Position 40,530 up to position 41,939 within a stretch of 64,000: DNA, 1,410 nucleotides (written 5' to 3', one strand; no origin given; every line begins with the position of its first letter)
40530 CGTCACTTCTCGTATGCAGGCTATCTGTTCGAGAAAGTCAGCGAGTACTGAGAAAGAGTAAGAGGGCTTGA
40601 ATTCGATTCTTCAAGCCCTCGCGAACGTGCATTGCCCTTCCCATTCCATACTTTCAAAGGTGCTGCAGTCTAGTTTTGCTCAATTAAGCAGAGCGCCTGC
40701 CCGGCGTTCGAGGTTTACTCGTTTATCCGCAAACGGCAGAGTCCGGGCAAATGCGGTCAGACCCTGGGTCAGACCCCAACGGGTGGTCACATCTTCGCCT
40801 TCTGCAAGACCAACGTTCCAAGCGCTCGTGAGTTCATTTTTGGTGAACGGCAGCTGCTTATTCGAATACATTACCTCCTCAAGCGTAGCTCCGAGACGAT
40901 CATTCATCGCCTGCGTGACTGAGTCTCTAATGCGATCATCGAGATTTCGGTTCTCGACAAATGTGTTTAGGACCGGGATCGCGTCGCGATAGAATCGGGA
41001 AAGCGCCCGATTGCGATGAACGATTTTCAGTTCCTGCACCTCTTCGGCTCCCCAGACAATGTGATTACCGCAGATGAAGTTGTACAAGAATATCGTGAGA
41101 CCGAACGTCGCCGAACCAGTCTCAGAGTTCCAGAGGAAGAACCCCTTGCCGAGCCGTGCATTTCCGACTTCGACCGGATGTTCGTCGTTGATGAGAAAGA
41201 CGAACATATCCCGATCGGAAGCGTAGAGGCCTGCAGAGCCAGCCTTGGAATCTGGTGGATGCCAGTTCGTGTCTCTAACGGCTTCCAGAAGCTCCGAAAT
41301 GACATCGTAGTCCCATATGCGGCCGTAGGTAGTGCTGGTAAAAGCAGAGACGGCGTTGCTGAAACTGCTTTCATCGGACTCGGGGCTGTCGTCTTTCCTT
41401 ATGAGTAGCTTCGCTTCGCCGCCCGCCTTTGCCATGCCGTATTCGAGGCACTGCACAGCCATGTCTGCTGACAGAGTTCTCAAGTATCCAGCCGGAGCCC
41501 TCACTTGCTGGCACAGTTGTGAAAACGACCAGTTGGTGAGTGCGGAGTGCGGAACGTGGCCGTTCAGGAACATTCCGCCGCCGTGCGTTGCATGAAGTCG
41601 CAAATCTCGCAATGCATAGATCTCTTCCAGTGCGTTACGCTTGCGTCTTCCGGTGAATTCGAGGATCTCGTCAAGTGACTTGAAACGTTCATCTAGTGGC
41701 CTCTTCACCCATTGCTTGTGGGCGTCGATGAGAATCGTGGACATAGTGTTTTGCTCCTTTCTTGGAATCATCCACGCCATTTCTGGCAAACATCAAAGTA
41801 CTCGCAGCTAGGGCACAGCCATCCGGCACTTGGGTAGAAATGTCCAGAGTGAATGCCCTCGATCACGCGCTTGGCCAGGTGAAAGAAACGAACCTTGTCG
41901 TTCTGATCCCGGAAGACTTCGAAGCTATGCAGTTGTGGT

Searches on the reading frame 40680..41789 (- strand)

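Call 106: search_protein_families(library=pfam, proteins=[window:40680-41789:-], max_evalue=0.0001)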
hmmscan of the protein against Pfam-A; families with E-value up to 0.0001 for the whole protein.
window:40680-41789:- (369 aa): 1 family
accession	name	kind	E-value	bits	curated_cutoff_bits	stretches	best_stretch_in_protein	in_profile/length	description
PF06067.16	DUF932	-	6.8e-05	23.2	23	0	171-345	25-203/227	Domain of unknown function (DUF932)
